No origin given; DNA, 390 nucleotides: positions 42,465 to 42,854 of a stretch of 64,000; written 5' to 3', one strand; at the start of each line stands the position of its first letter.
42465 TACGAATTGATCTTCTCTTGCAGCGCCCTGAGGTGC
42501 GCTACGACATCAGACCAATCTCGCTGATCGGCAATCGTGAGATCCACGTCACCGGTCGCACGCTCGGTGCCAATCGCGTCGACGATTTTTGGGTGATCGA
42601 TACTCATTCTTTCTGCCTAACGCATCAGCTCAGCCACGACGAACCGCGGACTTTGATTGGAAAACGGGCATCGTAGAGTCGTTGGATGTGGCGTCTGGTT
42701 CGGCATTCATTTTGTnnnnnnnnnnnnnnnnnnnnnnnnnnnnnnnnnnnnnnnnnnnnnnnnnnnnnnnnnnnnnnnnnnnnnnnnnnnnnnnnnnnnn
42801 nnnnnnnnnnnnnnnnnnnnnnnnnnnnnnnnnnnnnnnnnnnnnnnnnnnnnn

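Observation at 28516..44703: Previously unannotatable ~16-kb sedentary chromosomal integron in a high-GC, Verrucomicrobia-like chromosome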

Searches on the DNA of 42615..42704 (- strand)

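Call 29: build_rna_model(alignment_id=A2, structure=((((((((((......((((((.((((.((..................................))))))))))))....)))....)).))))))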
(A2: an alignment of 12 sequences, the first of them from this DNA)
Model R1 built from alignment A2 (12 sequences, 95 columns); structure: as given.
model positions 90; base pairs 22; branch points 0; effective number of sequences 4.68; information 0.633 bits per position. Calibrated on 0.2 Mb of random sequence (short: E-values are rough).
structure used (alignment columns):
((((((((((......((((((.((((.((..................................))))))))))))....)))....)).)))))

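Call 30: search_with_rna_model(model_id=R1, source=window, max_evalue=10)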
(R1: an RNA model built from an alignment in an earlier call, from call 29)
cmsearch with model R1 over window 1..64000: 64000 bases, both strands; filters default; matches with E-value up to 10: 17.
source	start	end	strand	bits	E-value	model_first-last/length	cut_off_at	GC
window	37778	37867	-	91.7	9.7e-22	1-90/90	no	0.59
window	37385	37474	-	89.7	3.3e-21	1-90/90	no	0.54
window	42615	42704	-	88.1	8.9e-21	1-90/90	no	0.58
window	38166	38256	-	86.4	2.5e-20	1-90/90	no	0.62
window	32740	32829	-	78.9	2.3e-18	1-90/90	no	0.61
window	29354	29445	-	78.5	2.9e-18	1-90/90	no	0.62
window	33102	33191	-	75.8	1.5e-17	1-90/90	no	0.61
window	35124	35215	-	67.5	2.3e-15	1-90/90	no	0.73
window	40616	40705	-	65.7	6.7e-15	1-90/90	no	0.5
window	34075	34165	-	61.4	9.3e-14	1-90/90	no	0.63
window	28880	28972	-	59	4.1e-13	1-90/90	no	0.57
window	32165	32250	-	33.7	1.8e-06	1-90/90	no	0.67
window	31245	31336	-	31.1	8.7e-06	1-90/90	no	0.63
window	14040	14135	+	16.4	0.064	1-90/90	no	0.72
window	23657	23730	+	12.6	0.65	1-90/90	no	0.7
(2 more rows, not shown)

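Call 31: search_with_rna_model(model_id=R1, sources=[L001, L002, L003, L004, L005, L006, L007, L008, L009, L010, L011, L012, L013, L014, L015, L016, L017, L018, L019, L020, L021, L022, L023, L024, L025, L026, L027, L028, L029, L030, L031, L032, L033, L034, L035, L036, L037, L038, L039, L040, L041, L042, L043, L044, L045, L046, L047, L048, L049, L050, L051, L052, L053, L054, L055, L056, L057, L058, L059, L060, L061, L062, L063, L064, L065, L066, L067, L068, L069, L070, L071, L072, L073, L074, L075, L076, L077, L078, L079, L080], max_evalue=0.001)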
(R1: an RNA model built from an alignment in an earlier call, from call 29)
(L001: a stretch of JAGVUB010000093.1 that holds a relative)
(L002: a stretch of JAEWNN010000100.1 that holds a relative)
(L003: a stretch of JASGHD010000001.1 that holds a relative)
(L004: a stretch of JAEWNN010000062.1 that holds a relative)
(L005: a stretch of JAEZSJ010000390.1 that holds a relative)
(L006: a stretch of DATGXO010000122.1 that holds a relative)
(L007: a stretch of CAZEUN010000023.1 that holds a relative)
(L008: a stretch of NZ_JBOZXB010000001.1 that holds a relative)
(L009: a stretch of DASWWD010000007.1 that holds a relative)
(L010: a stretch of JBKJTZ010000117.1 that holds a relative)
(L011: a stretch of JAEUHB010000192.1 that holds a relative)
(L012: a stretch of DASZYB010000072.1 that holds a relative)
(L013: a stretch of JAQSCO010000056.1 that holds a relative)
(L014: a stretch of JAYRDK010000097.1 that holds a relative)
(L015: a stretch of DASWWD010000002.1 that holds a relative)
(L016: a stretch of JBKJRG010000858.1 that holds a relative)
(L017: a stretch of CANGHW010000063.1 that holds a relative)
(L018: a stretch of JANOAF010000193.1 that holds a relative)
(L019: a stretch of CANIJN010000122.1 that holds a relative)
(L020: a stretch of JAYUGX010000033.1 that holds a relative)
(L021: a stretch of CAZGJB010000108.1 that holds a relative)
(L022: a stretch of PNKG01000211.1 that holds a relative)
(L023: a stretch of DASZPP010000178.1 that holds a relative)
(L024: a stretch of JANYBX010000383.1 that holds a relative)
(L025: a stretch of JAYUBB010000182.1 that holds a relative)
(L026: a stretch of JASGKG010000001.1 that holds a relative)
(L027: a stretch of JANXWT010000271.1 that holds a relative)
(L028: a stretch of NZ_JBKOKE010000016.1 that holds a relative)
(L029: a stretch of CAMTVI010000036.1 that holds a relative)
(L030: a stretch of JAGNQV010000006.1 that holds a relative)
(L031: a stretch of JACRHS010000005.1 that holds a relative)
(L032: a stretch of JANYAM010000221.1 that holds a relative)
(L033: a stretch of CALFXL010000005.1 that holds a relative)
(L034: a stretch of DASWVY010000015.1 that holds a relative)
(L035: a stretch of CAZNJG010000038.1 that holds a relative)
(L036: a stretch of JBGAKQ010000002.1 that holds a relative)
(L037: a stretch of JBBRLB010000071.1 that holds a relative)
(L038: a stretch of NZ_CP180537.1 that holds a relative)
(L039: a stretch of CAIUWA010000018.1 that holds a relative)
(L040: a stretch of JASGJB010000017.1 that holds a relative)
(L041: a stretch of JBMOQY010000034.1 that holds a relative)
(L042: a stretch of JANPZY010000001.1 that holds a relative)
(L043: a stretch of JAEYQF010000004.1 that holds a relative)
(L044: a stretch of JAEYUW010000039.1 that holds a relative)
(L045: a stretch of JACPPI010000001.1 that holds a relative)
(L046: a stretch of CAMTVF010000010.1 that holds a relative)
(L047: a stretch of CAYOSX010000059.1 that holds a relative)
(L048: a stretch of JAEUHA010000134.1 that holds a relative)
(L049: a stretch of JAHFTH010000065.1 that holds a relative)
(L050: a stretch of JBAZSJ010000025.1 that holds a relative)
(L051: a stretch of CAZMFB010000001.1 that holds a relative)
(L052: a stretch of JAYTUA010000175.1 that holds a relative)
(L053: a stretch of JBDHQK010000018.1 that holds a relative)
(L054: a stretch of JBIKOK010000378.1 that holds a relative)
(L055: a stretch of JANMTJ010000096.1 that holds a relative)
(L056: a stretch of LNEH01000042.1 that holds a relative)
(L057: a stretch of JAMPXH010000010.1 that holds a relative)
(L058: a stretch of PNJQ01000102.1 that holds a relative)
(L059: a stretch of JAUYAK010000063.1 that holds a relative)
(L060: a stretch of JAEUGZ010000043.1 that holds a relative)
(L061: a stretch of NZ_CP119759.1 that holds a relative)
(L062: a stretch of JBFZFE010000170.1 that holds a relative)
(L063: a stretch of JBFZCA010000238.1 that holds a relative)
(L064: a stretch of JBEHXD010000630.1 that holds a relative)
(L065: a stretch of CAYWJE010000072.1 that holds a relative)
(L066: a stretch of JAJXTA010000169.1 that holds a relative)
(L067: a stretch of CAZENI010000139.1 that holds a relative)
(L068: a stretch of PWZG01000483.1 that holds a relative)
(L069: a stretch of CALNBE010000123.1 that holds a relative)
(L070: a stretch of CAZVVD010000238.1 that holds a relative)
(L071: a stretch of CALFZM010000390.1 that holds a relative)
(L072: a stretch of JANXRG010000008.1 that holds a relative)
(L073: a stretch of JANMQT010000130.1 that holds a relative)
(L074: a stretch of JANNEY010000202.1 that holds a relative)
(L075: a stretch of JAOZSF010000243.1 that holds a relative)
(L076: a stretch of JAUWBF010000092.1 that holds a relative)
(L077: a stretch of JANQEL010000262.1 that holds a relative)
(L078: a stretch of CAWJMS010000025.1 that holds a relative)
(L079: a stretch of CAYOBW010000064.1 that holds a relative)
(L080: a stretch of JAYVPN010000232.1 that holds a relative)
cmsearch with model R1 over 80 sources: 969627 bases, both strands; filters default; matches with E-value up to 0.001: 174.
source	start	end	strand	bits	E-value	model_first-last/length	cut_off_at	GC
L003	7424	7515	-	76.6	1.4e-16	1-90/90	no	0.63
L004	397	488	-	75.3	3.1e-16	1-90/90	no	0.64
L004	785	876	-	73.2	1.1e-15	1-90/90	no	0.63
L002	98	188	-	70.9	4.6e-15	1-90/90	no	0.68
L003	7036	7127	-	70.6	5.4e-15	1-90/90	no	0.64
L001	433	523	-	70.2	6.9e-15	1-90/90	no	0.69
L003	719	810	-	60.2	2.9e-12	1-90/90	no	0.62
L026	7734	7827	-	59.6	4.3e-12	1-90/90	no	0.57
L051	9099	9200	-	59.4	4.7e-12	1-90/90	no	0.61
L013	6680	6740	-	58.4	8.5e-12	1-90/90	no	0.66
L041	7976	8041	-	57.4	1.6e-11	1-90/90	no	0.68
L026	2448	2541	-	56.4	2.9e-11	1-90/90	no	0.59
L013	6354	6414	-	56.3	3.1e-11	1-90/90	no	0.7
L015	7714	7844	-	55.6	4.7e-11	1-90/90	no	0.63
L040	7021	7112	-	55.4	5.4e-11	1-90/90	no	0.65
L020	9052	9112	-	55.2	5.9e-11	1-90/90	no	0.69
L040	5779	5870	-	54.9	7.2e-11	1-90/90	no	0.62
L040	7539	7630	-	54.7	8.3e-11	1-90/90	no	0.61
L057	7925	8016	-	54.6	8.5e-11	1-90/90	no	0.65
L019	9096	9156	-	54.3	1.1e-10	1-90/90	no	0.72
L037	893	953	-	53.9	1.4e-10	1-90/90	no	0.66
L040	8067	8158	-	53.7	1.5e-10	1-90/90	no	0.65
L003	4558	4649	-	52.9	2.4e-10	1-90/90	no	0.64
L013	8932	8992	-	52.9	2.4e-10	1-90/90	no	0.69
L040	6270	6330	-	52.6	3e-10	1-90/90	no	0.61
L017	7361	7452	-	52.5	3.2e-10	1-90/90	no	0.64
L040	9141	9201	-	52.2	3.8e-10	1-90/90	no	0.61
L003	8369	8460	-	52.2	3.8e-10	1-90/90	no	0.66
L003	8841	8932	-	52.2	3.8e-10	1-90/90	no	0.66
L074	5303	5362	-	52.1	4e-10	1-90/90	no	0.65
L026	1658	1751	-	51.9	4.5e-10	1-90/90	no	0.6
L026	7037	7130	-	51.9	4.5e-10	1-90/90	no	0.6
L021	8127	8187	-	51.7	5e-10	1-90/90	no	0.64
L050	1269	1371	-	51.5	5.6e-10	1-90/90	no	0.67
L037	187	246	-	51.3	6.3e-10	1-90/90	no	0.65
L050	4655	4757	-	51.1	7.2e-10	1-90/90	no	0.65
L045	7823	7956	-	50.6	9.8e-10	1-90/90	no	0.6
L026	3441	3534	-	50.6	1e-09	1-90/90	no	0.6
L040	4438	4528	-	50.4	1.1e-09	1-90/90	no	0.64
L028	4332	4475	-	49.9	1.5e-09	1-90/90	no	0.58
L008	7662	7722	-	49.4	2e-09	1-90/90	no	0.61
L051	8165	8230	-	49.4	2e-09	1-90/90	no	0.68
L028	4734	4877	-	49.4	2.1e-09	1-90/90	no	0.6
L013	8223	8325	-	49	2.5e-09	1-90/90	no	0.66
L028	7388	7531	-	49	2.6e-09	1-90/90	no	0.61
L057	7177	7310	-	48.9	2.7e-09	1-90/90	no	0.63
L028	5465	5609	-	48.7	3.1e-09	1-90/90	no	0.56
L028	6357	6500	-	48.6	3.2e-09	1-90/90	no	0.58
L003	7897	7988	-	48.6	3.3e-09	1-90/90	no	0.66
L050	1534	1631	-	48.5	3.5e-09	1-90/90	no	0.65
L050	8787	8884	-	48.5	3.5e-09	1-90/90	no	0.65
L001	104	194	-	48.5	3.6e-09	1-90/90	no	0.65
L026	4055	4147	-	48.4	3.7e-09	1-90/90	no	0.58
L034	145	205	-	48.4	3.8e-09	1-90/90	no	0.64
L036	7663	7724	-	47.9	5.2e-09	1-90/90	no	0.6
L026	8790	8882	-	47.8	5.5e-09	1-90/90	no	0.6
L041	5812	5909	-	47.7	5.6e-09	1-90/90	no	0.67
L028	3360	3503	-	47.6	5.9e-09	1-90/90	no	0.58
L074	5599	5659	-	47.6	6e-09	1-90/90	no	0.66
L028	8141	8283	-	47.6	6.1e-09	1-90/90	no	0.62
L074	6314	6374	-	47.5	6.3e-09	1-90/90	no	0.62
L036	6430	6495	-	47.5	6.3e-09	1-90/90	no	0.68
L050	7785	7882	-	47.5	6.6e-09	1-90/90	no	0.59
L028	292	435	-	47.3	7.2e-09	1-90/90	no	0.6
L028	2117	2259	-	47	8.5e-09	1-90/90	no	0.59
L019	8107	8241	-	46.9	9.1e-09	1-90/90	no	0.64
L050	1906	2004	-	46.9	9.1e-09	1-90/90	no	0.57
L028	3894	4037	-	46.8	1e-08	1-90/90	no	0.59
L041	5341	5407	-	46.7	1e-08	1-90/90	no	0.67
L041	3344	3442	-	46.7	1.1e-08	1-90/90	no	0.66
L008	8397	8457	-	46.6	1.1e-08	1-90/90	no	0.57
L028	2855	2997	-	46.6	1.1e-08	1-90/90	no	0.62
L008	8781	8841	-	46.3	1.3e-08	1-90/90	no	0.62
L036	5527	5660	-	46.3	1.3e-08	1-90/90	no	0.6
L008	9199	9259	-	46.3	1.4e-08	1-90/90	no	0.57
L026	1919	2010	-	45.8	1.8e-08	1-90/90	no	0.53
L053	8407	8540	-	45.7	1.9e-08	1-90/90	no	0.61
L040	4837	4928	-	45.7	1.9e-08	1-90/90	no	0.58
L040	5227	5318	-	45.6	2e-08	1-90/90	no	0.63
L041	8806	8904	-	45.5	2.1e-08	1-90/90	no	0.62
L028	879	1021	-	45.4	2.3e-08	1-90/90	no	0.58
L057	5567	5633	-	45.3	2.4e-08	1-90/90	no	0.7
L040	6611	6702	-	45.3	2.5e-08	1-90/90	no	0.64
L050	6596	6694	-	45.1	2.8e-08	1-90/90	no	0.56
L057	7522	7613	-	44.9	3.2e-08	1-90/90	no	0.66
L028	6770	6912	-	44.7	3.5e-08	1-90/90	no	0.59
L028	5946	6089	-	44.1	4.9e-08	1-90/90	no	0.58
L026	2850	2948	-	43.7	6.5e-08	1-90/90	no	0.71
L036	5146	5276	-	43.6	7e-08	1-90/90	no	0.65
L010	2538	2636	-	43.3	8.1e-08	1-90/90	no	0.63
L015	8798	8863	-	43.3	8.3e-08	1-90/90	no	0.64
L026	4872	4970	-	43.2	8.6e-08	1-90/90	no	0.64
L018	7761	7830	-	43.2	8.6e-08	1-90/90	no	0.61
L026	962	1060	-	43.1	9.2e-08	1-90/90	no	0.66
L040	3986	4077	-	43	9.7e-08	1-90/90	no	0.61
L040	8447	8517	-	42.7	1.2e-07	1-90/90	no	0.66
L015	8401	8534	-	42.6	1.2e-07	1-90/90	no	0.58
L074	3637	3750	-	42.6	1.3e-07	1-90/90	no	0.6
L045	7038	7107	-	42.4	1.4e-07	1-90/90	no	0.66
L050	6139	6236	-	42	1.7e-07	1-90/90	no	0.57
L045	4785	4841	-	42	1.8e-07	1-90/90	no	0.63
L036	6838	6903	-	41.9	2e-07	1-90/90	no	0.62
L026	266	363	-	41.7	2.1e-07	1-90/90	no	0.64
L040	3041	3132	-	41.6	2.3e-07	1-90/90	no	0.61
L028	8806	8949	-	41.6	2.3e-07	1-90/90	no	0.6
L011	105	171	-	41.5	2.5e-07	1-90/90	no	0.7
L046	1249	1360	-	41.1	3.1e-07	1-90/90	no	0.68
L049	8964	9030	-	40.6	4.1e-07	1-90/90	no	0.61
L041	7367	7469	-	40.5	4.4e-07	1-90/90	no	0.65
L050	4296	4398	-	40.5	4.5e-07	1-90/90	no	0.63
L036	7227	7293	-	40.5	4.5e-07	1-90/90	no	0.66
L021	7461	7526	-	40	6e-07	1-90/90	no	0.61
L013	7143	7212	-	39.8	6.8e-07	1-90/90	no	0.6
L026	5995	6093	-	39.6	7.9e-07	1-90/90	no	0.69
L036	8206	8275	-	39.5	8.2e-07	1-90/90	no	0.61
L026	5654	5752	-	39.5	8.2e-07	1-90/90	no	0.65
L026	8224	8322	-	39.4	8.4e-07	1-90/90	no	0.65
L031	8997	9062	-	39.4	8.5e-07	1-90/90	no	0.68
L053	8790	8920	-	38.9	1.2e-06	1-90/90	no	0.6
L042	7587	7685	-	38.7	1.3e-06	1-90/90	no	0.66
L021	7052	7150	-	38.6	1.4e-06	1-90/90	no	0.64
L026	5213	5311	-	38.4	1.6e-06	1-90/90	no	0.68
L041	4785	4850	-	38.4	1.6e-06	1-90/90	no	0.64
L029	118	251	-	38.4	1.6e-06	1-90/90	no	0.56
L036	4841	4910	-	38.3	1.6e-06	1-90/90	no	0.67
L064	576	709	-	38.2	1.8e-06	1-90/90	no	0.62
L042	6984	7049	-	38.2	1.8e-06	1-90/90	no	0.67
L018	4949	5082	-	37.8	2.3e-06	1-90/90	no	0.63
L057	4991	5057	-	37.8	2.3e-06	1-90/90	no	0.66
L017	8775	8838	-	37.8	2.3e-06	1-90/90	no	0.69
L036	9126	9192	-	37.6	2.6e-06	1-90/90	no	0.73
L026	4385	4483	-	37.6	2.6e-06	1-90/90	no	0.65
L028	1514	1657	-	37.6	2.6e-06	1-90/90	no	0.6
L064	1163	1226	-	37.4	2.9e-06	1-90/90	no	0.58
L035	444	556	-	37.2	3.2e-06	1-90/90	no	0.61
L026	6405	6503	-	36.7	4.4e-06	1-90/90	no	0.65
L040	3492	3583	-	36.7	4.5e-06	1-90/90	no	0.61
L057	8983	9049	-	36.4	5.5e-06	1-90/90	no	0.63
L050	8404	8501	-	36.2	5.9e-06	1-90/90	no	0.56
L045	5235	5370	-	36.2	6.2e-06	1-90/90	no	0.6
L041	6494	6628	-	36.1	6.4e-06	1-90/90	no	0.61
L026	6746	6839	-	36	6.8e-06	1-90/90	no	0.56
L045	8845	8942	-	35.8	7.9e-06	1-90/90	no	0.64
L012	1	95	-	35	1.3e-05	1-86/90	3'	0.65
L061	1138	1235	-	34.8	1.4e-05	1-90/90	no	0.65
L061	3496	3593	-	34.8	1.4e-05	1-90/90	no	0.65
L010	3022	3136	-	34.5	1.7e-05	1-90/90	no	0.61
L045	8370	8504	-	34.4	1.8e-05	1-90/90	no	0.59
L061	4863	4960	-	34.3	1.9e-05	1-90/90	no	0.66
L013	7590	7688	-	33.8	2.6e-05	1-90/90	no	0.67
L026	3767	3859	-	33.8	2.6e-05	1-90/90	no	0.54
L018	4581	4673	-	33.6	2.9e-05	1-90/90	no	0.58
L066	450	554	-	33.5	3e-05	1-90/90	no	0.61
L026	1367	1459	-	33.4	3.4e-05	1-90/90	no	0.56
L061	2787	2885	-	33.2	3.6e-05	1-90/90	no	0.66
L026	7298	7396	-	32.7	4.9e-05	1-90/90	no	0.64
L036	8606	8671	-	32.7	5.1e-05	1-90/90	no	0.67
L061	6425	6522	-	32.5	5.8e-05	1-90/90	no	0.7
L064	91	224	-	32.4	6.1e-05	1-90/90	no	0.56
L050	7004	7101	-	32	7.9e-05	1-90/90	no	0.59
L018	4225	4285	-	31.6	9.7e-05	1-90/90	no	0.66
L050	7368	7465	-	31.2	0.00012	1-90/90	no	0.58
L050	5456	5553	-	31.1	0.00013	1-90/90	no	0.56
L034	586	659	-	31.1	0.00013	1-90/90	no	0.66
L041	3925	4059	-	31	0.00014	1-90/90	no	0.64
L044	118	253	-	30.5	0.00019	1-90/90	no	0.6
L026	9052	9149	-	30.5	0.00019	1-90/90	no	0.67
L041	6922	7057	-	30.5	0.00019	1-90/90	no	0.6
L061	8909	9006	-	29.5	0.00036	1-90/90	no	0.68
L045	7399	7529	-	29.4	0.00037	1-90/90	no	0.63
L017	6467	6600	-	29.2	0.00043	1-90/90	no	0.66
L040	1296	1387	-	28.6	0.0006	1-90/90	no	0.64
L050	5062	5159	-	28.4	0.00067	1-90/90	no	0.57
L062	236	299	-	28.2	0.00077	1-90/90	no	0.59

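Call 84: search_with_rna_model(model_id=R1, sources=[L082, L083, L084, L085, L086, L087, L088, L089, L090, L091, L092, L093, L094, L095, L096, L097, L098, L099, L100, L101, L102, L103, L104, L105, L106, L107, L108, L109, L110, L111, L112, L113, L114, L115, L116, L117, L118, L119, L120, L121, L122, L123, L124, L125, L126, L127, L128, L129, L130, L131, L132, L133, L134, L135, L136, L137, L138, L139, L140, L141, L142, L143, L144, L145, L146, L147, L148, L149, L150, L151, L152, L153, L154, L155, L156, L157, L158, L159, L160, L161, L162, L163, L164, L165, L166, L167, L168, L169, L170, L171, L172, L173, L174, L175, L176, L177, L178, L179, L180, L181], max_evalue=0.01)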
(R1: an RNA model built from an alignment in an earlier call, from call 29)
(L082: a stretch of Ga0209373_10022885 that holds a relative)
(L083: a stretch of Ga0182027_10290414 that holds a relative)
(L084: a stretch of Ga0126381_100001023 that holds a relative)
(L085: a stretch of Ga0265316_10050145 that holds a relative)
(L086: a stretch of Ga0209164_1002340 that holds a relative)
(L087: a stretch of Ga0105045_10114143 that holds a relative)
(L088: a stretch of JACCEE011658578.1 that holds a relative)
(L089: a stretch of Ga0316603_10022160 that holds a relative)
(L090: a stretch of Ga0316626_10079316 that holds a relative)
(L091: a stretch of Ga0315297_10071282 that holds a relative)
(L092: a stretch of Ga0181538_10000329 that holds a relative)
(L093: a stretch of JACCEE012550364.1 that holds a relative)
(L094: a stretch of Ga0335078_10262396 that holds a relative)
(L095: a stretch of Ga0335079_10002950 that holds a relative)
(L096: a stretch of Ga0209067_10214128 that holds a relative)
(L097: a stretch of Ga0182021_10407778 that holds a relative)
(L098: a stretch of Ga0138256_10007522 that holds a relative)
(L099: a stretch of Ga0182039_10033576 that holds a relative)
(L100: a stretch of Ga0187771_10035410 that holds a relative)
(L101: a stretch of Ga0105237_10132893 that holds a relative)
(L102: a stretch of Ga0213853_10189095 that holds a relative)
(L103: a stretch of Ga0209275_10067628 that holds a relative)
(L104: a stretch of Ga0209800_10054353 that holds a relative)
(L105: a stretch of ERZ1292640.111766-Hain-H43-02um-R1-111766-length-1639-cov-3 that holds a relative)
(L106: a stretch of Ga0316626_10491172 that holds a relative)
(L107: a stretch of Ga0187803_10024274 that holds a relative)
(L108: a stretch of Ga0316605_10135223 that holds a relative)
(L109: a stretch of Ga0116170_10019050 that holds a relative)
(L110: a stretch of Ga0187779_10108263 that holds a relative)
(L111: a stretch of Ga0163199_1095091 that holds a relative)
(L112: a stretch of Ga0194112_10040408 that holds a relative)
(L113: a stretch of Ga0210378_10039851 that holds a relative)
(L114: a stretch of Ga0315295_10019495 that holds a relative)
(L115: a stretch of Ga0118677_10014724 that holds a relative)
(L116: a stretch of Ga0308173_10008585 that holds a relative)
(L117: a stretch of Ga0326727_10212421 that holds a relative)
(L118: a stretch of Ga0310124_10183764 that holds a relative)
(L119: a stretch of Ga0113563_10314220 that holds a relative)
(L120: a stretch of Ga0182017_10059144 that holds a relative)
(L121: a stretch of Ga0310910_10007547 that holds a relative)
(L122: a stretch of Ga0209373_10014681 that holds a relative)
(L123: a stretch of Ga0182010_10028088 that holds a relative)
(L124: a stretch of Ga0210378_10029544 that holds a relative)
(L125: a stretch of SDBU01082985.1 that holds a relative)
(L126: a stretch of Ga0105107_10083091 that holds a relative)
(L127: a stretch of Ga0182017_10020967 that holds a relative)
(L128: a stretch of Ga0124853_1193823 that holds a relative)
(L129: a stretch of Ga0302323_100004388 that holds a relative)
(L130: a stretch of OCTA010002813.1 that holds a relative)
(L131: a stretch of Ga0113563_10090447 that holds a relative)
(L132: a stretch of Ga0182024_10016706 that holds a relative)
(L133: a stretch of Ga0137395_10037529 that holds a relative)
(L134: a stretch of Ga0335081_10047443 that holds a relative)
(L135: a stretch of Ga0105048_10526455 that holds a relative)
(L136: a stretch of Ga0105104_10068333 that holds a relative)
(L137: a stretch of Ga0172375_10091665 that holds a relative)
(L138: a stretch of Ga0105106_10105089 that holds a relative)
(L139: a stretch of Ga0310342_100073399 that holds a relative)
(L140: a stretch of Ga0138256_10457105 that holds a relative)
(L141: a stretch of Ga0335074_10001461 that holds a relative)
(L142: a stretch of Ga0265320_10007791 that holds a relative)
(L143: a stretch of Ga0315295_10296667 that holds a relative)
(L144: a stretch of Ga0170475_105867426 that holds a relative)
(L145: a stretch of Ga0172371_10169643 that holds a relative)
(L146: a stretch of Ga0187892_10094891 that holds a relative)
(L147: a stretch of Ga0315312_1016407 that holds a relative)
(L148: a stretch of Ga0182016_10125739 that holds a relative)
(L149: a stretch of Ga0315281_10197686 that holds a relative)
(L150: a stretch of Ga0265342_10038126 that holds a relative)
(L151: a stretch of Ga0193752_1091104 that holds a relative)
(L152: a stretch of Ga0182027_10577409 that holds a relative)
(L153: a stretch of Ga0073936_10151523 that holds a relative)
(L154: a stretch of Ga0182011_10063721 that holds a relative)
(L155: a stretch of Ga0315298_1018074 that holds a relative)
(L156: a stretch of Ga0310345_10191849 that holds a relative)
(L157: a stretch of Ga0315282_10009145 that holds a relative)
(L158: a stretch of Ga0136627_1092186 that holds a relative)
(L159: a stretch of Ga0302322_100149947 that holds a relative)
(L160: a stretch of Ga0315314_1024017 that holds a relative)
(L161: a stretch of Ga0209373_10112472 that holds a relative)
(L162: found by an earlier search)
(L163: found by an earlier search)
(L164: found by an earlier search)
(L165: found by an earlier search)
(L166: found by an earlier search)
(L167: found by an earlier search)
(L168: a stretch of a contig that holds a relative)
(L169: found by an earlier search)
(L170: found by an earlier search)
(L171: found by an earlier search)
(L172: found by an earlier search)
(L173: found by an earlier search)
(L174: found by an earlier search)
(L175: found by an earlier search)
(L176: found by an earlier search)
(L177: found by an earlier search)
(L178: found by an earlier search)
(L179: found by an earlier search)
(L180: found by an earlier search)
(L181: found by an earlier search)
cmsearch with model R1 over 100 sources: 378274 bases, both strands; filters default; matches with E-value up to 0.01: 23.
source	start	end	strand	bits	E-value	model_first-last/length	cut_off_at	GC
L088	1251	1340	-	86.9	1.1e-19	1-90/90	no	0.59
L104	96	185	-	79.5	9.4e-18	1-90/90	no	0.58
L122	424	513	+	76.8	5e-17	1-90/90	no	0.57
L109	4402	4492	-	70.7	1.9e-15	1-90/90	no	0.52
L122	2565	2654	+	68.7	6.7e-15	1-90/90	no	0.58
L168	1837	1926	-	60.5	9.7e-13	1-90/90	no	0.66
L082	311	403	-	59.8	1.4e-12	1-90/90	no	0.66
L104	550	642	-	59.8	1.4e-12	1-90/90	no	0.66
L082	1446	1537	-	58.2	3.7e-12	1-90/90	no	0.59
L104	1685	1776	-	58.2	3.7e-12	1-90/90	no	0.59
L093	460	553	-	56.1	1.3e-11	1-90/90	no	0.63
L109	5004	5094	-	51.6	2e-10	1-90/90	no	0.64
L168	1361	1451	-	43.9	2.2e-08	1-90/90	no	0.63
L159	1990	2124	-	43.8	2.3e-08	1-90/90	no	0.61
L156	437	498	-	42.1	6.5e-08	1-90/90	no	0.63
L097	826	924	-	31.7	3.6e-05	1-90/90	no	0.68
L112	1019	1088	-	30.9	5.8e-05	1-90/90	no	0.7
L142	5042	5101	+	30.9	5.9e-05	1-90/90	no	0.7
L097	1323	1422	-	30.2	8.9e-05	1-90/90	no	0.7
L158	857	985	-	29.7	0.00012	1-90/90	no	0.57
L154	956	1057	+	28.2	0.00029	1-90/90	no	0.74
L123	1145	1209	-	27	0.00061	1-90/90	no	0.66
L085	2111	2209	-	24.2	0.0035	1-90/90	no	0.69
